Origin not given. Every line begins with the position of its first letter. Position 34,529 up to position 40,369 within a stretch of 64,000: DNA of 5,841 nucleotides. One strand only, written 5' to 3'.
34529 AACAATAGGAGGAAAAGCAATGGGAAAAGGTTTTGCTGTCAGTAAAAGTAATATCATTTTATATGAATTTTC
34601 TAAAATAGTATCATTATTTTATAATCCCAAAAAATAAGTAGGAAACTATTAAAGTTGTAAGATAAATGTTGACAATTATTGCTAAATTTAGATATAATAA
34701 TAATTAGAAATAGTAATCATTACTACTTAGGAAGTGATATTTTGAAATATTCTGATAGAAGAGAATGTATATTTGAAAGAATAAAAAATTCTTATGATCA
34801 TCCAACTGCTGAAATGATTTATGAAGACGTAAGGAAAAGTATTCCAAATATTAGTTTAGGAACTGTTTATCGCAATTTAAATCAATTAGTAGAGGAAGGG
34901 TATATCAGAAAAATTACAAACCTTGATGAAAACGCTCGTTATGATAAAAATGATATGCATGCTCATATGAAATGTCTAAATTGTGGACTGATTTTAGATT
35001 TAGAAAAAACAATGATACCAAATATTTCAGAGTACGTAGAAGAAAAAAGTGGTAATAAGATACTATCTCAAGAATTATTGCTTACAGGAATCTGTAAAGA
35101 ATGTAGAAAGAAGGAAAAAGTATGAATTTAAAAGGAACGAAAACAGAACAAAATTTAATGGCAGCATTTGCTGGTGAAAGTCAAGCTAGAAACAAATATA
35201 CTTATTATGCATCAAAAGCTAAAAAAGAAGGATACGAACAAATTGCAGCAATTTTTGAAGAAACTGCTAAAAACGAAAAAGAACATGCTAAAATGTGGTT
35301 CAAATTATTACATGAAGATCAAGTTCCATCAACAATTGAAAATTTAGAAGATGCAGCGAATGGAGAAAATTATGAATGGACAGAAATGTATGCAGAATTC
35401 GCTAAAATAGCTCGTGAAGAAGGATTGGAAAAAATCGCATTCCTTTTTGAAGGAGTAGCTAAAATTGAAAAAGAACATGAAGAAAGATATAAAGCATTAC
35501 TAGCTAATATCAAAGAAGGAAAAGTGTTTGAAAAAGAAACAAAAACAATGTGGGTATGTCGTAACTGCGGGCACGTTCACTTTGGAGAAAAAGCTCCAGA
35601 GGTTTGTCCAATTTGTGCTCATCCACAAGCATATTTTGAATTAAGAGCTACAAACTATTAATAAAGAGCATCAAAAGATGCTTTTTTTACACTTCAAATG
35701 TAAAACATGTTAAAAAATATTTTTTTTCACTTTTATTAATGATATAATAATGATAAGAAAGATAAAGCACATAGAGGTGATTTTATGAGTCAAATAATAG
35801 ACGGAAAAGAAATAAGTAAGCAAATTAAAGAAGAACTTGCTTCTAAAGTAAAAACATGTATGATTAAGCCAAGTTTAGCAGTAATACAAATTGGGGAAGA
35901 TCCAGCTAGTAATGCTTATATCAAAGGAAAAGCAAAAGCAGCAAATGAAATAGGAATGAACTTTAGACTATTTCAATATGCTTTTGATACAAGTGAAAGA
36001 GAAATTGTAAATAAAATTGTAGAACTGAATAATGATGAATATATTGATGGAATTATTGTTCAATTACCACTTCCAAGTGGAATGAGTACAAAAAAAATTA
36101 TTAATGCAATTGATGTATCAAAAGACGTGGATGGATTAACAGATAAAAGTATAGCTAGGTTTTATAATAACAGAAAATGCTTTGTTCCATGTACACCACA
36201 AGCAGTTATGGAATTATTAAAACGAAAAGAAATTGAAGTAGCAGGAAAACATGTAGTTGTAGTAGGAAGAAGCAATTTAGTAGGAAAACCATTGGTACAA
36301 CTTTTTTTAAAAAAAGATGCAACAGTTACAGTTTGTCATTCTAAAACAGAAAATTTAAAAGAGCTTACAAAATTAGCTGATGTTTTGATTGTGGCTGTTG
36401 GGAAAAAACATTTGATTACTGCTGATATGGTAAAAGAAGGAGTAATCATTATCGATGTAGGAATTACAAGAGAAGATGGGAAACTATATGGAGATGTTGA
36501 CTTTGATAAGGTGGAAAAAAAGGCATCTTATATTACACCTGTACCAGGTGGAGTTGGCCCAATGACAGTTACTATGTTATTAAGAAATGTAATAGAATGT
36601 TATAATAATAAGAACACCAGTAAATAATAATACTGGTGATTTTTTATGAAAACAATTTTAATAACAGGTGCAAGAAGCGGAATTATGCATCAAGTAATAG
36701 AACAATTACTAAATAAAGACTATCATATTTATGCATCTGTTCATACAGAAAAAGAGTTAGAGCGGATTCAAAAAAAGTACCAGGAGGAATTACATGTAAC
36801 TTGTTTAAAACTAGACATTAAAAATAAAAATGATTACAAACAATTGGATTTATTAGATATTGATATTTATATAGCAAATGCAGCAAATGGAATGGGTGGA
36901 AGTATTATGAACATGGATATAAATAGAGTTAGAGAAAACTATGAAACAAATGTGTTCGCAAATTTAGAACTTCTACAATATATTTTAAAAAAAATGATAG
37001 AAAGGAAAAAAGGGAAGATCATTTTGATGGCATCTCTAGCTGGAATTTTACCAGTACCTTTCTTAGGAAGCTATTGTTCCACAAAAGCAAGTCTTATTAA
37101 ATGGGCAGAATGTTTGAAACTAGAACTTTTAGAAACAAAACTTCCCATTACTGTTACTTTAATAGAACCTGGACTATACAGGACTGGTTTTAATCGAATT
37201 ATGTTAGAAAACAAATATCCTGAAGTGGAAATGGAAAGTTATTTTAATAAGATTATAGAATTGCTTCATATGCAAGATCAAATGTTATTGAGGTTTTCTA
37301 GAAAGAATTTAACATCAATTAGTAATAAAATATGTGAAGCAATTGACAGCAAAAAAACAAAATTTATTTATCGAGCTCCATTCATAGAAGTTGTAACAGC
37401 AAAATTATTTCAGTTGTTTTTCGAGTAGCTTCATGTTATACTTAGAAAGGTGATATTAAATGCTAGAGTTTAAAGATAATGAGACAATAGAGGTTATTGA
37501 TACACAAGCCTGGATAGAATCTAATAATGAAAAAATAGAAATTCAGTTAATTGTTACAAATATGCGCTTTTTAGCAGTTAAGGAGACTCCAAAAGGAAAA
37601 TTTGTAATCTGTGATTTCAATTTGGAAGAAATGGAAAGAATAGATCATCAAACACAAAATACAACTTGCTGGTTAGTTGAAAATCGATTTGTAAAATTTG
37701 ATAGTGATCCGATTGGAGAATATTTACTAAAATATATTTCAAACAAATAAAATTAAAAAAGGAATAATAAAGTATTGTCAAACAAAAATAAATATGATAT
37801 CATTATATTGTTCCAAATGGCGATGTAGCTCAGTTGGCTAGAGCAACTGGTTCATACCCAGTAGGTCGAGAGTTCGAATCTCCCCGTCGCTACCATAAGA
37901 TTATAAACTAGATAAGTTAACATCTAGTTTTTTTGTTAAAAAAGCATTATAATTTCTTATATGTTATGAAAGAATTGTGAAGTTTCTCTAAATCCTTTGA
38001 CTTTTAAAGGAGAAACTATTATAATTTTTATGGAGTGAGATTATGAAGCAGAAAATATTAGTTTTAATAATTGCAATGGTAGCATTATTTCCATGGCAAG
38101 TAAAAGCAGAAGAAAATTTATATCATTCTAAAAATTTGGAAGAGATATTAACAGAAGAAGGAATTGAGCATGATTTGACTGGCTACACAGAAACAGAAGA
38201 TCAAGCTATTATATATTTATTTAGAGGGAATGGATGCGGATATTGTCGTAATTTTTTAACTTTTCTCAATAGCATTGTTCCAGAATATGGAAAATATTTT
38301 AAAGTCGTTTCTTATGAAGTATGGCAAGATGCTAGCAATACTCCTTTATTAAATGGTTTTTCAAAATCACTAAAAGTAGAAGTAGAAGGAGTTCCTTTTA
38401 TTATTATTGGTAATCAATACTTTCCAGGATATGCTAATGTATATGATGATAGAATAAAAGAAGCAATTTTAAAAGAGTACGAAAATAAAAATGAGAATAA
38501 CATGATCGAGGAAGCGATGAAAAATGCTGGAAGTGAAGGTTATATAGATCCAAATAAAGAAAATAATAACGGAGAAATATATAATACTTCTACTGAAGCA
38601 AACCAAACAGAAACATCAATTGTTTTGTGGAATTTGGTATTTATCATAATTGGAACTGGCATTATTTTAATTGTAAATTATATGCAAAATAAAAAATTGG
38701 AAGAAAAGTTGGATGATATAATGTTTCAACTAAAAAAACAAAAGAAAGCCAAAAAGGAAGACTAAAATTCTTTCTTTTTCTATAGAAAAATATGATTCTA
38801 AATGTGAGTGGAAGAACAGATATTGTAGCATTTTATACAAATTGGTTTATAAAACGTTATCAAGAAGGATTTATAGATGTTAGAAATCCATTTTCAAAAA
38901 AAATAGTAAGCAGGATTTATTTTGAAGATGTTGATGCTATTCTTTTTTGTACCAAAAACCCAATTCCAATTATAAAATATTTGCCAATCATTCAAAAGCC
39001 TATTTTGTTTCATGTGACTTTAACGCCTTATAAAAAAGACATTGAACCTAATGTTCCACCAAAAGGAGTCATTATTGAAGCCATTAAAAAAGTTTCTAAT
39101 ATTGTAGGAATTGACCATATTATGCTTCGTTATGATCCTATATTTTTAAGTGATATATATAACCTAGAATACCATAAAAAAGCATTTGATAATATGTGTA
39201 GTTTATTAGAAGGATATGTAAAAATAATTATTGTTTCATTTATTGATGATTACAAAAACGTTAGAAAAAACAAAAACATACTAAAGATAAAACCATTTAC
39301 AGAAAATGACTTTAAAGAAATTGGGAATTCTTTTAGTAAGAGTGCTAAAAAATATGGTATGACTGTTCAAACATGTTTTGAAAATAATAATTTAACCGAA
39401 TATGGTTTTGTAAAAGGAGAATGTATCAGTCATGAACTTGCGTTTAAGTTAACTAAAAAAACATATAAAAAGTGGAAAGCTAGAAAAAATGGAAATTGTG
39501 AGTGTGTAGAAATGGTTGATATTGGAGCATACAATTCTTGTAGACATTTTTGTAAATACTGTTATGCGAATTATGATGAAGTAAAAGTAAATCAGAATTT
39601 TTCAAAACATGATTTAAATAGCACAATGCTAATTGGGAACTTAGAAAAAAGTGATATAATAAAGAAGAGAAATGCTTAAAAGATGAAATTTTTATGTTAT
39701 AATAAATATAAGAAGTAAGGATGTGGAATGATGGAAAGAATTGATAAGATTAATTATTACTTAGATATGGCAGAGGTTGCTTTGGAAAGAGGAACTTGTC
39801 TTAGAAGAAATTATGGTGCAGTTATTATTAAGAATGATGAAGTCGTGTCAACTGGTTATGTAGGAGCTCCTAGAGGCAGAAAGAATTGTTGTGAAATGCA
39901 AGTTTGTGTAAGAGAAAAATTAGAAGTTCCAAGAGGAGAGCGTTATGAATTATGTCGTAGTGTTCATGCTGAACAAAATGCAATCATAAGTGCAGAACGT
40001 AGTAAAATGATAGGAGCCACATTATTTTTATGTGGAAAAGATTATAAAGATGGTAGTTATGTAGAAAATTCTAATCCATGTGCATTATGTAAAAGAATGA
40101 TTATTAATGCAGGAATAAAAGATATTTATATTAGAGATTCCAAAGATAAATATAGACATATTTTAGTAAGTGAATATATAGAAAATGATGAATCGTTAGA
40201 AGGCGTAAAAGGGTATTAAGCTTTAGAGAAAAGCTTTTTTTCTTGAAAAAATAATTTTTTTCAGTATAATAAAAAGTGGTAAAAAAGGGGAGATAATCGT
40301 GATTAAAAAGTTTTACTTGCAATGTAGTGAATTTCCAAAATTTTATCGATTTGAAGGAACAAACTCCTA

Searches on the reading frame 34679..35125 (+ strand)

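Call 30: search_protein_families(library=pfam, proteins=[window:34679-35125:+], max_evalue=0.001)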
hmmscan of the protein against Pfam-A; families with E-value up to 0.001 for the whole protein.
window:34679-35125:+ (148 aa): 1 family
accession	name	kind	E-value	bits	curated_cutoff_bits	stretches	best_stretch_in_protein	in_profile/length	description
PF01475.25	FUR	-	3.5e-26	92.2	23.1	1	22-133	4-118/121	Ferric uptake regulator family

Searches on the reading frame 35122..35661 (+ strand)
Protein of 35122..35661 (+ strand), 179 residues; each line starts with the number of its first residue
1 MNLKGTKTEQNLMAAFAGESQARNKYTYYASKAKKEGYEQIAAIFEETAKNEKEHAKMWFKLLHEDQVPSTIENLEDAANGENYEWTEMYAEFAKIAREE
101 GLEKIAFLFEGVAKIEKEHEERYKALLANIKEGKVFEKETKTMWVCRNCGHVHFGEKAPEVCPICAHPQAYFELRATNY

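Call 30: search_protein_families(library=pfam, proteins=[window:35122-35661:+], max_evalue=0.001)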
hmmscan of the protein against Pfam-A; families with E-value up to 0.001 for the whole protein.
window:35122-35661:+ (179 aa): 4 families
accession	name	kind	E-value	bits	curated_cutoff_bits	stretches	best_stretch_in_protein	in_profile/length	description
PF02915.23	Rubrerythrin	-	2.5e-26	93.1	22.8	1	11-127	2-137/137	Rubrerythrin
PF21349.2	RUBY_RBDX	-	3.4e-14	52.4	26.5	1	144-173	1-30/30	Rubrerythrin, rubredoxin-like domain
PF00210.30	Ferritin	-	4.8e-07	30.2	24.5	1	11-131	3-140/142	Ferritin-like domain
PF23458.2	DUF7130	-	0.00014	22.1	35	1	128-170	39-81/89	Domain of unknown function (DUF7130)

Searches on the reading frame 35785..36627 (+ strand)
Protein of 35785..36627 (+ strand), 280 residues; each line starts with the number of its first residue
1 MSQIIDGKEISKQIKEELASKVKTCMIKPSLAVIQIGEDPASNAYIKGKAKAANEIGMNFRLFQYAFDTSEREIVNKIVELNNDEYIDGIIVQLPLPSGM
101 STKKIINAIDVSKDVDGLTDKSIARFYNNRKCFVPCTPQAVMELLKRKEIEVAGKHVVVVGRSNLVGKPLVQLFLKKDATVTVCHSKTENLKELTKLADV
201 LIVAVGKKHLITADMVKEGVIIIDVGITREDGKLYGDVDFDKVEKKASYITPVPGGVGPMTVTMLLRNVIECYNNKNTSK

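Call 30: search_protein_families(library=pfam, proteins=[window:35785-36627:+], max_evalue=0.001)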
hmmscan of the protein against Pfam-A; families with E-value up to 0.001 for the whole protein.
window:35785-36627:+ (280 aa): 2 families
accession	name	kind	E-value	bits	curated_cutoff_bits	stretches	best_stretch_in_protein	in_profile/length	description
PF02882.25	THF_DHG_CYH_C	-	1.4e-70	236.2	27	1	122-275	4-158/160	Tetrahydrofolate dehydrogenase/cyclohydrolase, NAD(P)-binding domain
PF00763.28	THF_DHG_CYH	-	8.1e-37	126.5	32.8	1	5-116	1-115/115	Tetrahydrofolate dehydrogenase/cyclohydrolase, catalytic domain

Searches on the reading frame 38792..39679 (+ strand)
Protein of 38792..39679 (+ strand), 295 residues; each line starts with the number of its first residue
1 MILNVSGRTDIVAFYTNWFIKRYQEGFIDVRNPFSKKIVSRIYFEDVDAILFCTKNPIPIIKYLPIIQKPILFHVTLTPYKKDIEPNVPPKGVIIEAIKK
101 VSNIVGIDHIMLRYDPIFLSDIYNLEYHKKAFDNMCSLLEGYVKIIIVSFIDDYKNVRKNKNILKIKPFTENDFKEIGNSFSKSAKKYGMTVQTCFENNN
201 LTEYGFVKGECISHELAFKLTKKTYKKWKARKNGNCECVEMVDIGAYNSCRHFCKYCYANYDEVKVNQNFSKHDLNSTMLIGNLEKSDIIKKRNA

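Call 31: search_protein_families(library=pfam, proteins=[window:38792-39679:+], max_evalue=0.001)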
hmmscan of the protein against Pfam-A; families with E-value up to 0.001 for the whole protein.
window:38792-39679:+ (295 aa): 1 family
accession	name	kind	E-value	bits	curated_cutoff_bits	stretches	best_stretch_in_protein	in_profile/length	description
PF08902.16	DUF1848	-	3.8e-86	289.6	30.5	1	2-259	1-262/262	Domain of unknown function (DUF1848)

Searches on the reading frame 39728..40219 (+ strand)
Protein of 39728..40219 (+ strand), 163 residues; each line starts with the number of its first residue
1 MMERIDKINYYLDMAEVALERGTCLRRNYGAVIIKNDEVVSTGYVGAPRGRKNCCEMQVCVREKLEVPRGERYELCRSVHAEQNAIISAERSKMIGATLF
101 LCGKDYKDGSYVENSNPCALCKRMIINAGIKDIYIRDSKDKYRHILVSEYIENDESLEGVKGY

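Call 63: search_protein_families(library=pfam, proteins=[window:39728-40219:+], max_evalue=0.0001)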
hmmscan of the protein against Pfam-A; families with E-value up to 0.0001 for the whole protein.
window:39728-40219:+ (163 aa): 2 families
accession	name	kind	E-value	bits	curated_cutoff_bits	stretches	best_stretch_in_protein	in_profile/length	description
PF00383.29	dCMP_cyt_deam_1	-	1.8e-14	53.9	25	1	8-135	4-100/102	Cytidine and deoxycytidylate deaminase zinc-binding region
PF14437.12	MafB19-deam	-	5.4e-06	26.8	27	1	11-137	7-101/142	MafB19-like deaminase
